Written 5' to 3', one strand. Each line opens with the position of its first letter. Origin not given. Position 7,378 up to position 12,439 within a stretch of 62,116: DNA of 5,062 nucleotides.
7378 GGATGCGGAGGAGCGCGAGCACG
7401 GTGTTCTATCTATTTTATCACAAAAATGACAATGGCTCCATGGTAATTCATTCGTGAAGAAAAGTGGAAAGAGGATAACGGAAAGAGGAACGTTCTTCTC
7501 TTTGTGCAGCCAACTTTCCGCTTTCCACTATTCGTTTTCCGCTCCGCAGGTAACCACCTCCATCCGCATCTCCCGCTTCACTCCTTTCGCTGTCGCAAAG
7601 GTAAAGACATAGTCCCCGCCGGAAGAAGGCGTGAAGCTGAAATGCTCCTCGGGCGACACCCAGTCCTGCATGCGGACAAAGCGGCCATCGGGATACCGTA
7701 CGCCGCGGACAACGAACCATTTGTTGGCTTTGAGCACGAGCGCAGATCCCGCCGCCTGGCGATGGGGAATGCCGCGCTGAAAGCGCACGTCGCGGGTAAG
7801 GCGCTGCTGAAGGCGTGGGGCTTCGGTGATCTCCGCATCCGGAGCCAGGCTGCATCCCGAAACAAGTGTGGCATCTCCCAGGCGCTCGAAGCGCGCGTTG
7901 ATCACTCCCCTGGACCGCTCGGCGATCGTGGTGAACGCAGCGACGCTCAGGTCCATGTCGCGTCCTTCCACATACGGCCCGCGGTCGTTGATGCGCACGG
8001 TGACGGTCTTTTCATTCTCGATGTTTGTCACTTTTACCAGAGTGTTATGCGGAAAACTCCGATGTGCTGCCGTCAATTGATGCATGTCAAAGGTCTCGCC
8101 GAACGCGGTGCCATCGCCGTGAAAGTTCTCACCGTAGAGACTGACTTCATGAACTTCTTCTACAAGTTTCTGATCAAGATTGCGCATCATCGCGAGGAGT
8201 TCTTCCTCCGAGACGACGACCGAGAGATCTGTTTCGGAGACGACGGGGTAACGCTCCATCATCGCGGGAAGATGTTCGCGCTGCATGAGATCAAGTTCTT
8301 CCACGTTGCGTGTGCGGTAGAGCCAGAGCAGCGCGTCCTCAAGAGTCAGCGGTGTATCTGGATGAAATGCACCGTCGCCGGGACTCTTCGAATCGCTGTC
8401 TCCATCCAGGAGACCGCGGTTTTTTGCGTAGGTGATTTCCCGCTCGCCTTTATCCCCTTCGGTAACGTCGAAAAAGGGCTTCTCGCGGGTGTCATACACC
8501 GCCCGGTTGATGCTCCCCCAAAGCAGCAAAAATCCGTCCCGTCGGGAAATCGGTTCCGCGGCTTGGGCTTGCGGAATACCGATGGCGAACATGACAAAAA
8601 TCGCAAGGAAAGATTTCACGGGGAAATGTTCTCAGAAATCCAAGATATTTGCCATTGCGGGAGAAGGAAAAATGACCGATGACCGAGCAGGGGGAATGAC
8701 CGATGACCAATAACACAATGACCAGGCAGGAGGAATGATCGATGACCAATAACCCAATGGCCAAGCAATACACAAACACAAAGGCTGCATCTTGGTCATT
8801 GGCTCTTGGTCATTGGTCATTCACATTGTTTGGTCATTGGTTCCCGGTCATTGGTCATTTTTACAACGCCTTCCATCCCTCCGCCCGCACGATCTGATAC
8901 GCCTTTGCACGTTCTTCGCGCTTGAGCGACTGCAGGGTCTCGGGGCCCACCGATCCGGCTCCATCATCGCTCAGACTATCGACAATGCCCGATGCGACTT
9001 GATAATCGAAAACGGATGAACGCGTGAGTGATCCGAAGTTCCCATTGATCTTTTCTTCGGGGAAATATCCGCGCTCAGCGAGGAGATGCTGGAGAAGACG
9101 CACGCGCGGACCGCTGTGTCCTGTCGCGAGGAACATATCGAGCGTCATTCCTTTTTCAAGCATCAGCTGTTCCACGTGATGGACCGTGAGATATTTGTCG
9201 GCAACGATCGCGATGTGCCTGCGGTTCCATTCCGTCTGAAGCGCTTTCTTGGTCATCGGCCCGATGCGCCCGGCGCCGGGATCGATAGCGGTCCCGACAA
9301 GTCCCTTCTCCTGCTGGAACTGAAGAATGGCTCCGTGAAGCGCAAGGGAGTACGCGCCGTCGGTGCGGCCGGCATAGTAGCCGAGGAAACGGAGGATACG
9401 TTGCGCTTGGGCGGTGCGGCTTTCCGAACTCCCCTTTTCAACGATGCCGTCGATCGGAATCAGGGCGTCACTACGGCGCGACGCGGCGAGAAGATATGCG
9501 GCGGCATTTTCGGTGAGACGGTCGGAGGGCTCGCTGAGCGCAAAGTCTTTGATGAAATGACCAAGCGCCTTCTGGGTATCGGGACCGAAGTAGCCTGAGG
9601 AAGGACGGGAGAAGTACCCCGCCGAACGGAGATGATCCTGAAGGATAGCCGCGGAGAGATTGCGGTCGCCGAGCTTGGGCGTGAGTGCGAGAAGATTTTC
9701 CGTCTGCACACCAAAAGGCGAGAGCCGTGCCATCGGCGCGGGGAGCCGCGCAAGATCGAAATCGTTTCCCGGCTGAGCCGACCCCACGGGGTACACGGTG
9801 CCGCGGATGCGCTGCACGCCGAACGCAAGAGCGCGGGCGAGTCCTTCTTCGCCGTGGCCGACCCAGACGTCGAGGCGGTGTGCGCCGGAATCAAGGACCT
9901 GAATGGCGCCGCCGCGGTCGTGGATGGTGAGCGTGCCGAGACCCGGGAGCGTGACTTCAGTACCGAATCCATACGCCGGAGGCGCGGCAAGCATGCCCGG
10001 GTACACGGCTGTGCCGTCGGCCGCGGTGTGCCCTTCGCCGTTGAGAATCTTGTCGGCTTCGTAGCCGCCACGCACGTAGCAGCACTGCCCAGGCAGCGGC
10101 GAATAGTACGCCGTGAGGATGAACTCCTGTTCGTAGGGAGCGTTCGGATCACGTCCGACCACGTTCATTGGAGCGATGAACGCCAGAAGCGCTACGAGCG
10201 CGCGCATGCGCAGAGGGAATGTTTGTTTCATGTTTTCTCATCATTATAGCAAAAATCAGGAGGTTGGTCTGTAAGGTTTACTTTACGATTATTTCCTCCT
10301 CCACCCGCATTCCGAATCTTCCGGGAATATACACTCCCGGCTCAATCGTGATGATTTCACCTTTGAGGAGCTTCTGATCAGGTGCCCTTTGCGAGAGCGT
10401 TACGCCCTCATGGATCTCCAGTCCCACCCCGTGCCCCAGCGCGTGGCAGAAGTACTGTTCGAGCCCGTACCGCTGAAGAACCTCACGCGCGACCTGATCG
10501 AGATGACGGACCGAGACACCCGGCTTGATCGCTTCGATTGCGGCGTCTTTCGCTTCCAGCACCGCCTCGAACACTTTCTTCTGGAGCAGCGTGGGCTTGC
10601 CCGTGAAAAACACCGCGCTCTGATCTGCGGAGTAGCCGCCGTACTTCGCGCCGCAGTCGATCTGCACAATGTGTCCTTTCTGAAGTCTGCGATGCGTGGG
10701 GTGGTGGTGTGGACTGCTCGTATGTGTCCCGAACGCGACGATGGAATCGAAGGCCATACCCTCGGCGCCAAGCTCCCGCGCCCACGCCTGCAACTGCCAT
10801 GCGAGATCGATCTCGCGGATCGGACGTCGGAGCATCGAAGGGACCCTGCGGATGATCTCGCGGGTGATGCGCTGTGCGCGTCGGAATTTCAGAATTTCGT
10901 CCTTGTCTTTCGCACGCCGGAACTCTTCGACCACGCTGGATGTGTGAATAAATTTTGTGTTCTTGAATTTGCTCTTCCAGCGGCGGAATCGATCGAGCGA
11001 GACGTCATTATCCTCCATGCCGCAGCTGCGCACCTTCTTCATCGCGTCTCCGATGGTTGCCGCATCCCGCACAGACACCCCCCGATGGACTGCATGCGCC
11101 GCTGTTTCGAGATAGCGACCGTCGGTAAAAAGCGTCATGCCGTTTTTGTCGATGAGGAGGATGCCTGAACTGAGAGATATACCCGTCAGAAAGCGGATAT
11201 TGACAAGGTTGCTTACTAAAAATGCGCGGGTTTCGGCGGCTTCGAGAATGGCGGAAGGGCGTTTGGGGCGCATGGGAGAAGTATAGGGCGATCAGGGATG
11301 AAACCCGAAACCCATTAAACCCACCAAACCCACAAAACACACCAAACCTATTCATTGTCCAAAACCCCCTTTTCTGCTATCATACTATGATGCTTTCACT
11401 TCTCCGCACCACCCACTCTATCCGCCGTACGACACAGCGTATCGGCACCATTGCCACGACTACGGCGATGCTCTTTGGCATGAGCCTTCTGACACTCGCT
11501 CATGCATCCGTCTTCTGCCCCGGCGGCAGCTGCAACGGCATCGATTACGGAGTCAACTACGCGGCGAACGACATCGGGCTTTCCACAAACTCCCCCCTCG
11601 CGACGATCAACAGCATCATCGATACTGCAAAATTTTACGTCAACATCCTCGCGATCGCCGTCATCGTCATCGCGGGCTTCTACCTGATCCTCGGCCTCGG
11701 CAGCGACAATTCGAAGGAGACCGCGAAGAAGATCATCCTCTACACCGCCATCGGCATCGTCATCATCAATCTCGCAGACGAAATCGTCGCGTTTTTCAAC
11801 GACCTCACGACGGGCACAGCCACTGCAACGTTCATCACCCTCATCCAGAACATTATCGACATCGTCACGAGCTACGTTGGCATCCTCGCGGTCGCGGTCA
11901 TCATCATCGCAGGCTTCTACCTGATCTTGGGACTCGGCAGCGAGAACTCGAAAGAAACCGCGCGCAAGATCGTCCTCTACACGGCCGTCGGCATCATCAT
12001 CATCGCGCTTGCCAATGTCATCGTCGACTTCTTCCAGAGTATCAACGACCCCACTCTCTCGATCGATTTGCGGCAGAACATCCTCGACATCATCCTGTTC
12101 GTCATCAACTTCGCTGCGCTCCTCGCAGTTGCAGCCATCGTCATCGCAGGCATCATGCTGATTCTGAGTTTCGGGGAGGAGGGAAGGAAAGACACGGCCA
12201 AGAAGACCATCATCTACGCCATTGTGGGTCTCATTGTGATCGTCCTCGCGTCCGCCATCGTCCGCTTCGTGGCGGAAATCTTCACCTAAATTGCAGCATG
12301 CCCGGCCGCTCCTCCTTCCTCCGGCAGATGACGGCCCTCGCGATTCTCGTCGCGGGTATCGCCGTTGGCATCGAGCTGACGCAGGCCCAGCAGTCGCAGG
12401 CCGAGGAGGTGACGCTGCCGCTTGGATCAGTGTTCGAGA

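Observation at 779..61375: Nearly every intergenic spacer carries a long hairpin whose arms are degenerate tandem 7-nt words, forming recurring families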

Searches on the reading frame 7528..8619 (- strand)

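Call 53: search_protein_families(library=pfam, proteins=[window:7528-8619:-], max_evalue=0.001)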
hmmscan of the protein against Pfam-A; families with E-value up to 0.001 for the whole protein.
window:7528-8619:- (363 aa): 1 family
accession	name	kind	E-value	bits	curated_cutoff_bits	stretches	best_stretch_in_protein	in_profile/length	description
PF03330.24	DPBB_1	-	1.9e-21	76.5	28.8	1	160-242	7-81/83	Lytic transglycolase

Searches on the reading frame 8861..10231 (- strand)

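Call 53: search_protein_families(library=pfam, proteins=[window:8861-10231:-], max_evalue=0.001)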
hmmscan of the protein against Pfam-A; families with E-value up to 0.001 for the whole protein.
window:8861-10231:- (456 aa): 3 families
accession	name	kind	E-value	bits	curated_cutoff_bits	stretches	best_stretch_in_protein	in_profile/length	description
PF01471.23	PG_binding_1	-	1.6e-23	83.1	23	3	373-436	1-57/57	Putative peptidoglycan binding domain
PF08823.16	PG_binding_2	-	6.3e-06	26.8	21.1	0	274-306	19-51/74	Putative peptidoglycan binding domain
PF09374.15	PG_binding_3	-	0.00017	22.1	24.6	0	377-407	3-31/76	Predicted Peptidoglycan domain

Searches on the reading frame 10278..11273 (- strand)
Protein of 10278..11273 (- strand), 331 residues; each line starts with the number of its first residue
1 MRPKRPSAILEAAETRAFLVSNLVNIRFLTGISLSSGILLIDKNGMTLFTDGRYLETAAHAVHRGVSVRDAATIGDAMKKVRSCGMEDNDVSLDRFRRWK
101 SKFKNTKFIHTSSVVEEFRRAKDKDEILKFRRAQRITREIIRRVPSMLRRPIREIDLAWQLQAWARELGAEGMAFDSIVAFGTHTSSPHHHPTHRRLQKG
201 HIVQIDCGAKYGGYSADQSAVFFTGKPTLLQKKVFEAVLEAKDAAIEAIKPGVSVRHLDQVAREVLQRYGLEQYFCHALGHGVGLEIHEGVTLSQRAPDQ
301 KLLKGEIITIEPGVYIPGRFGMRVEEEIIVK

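Call 52: search_protein_families(library=pfam, proteins=[window:10278-11273:-], max_evalue=0.001)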
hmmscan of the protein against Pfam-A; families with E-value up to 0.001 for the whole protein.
window:10278-11273:- (331 aa): 2 families
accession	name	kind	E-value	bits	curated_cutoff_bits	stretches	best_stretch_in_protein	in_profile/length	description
PF00557.29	Peptidase_M24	-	3.7e-60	203.7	23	1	130-331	3-207/208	Metallopeptidase family M24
PF01321.24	Creatinase_N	-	4.6e-17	63.2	22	1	7-119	6-126/128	Creatinase/Prolidase N-terminal domain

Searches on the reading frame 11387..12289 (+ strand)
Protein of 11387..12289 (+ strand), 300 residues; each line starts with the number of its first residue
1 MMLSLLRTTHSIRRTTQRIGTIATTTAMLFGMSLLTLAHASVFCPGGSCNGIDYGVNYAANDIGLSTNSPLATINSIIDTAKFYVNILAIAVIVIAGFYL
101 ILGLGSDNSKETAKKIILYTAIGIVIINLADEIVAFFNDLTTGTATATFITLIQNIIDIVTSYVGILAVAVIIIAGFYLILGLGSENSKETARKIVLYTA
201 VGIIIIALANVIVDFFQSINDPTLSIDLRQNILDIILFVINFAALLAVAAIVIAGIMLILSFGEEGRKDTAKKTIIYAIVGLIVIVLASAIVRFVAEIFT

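Call 52: search_protein_families(library=pfam, proteins=[window:11387-12289:+], max_evalue=0.001)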
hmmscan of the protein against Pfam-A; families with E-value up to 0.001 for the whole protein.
window:11387-12289:+ (300 aa): 3 families
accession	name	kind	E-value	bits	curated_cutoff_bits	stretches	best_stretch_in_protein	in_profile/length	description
PF18895.5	T4SS_pilin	-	2.8e-21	75.8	26.6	3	233-295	13-71/71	Type IV secretion system pilin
PF04956.18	TrbC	-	3.9e-11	43.5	27.9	1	147-216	35-98/98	TrbC/VIRB2 pilin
PF04893.22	Yip1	-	0.00076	19.8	28.6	0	69-290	6-172/173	Yip1 domain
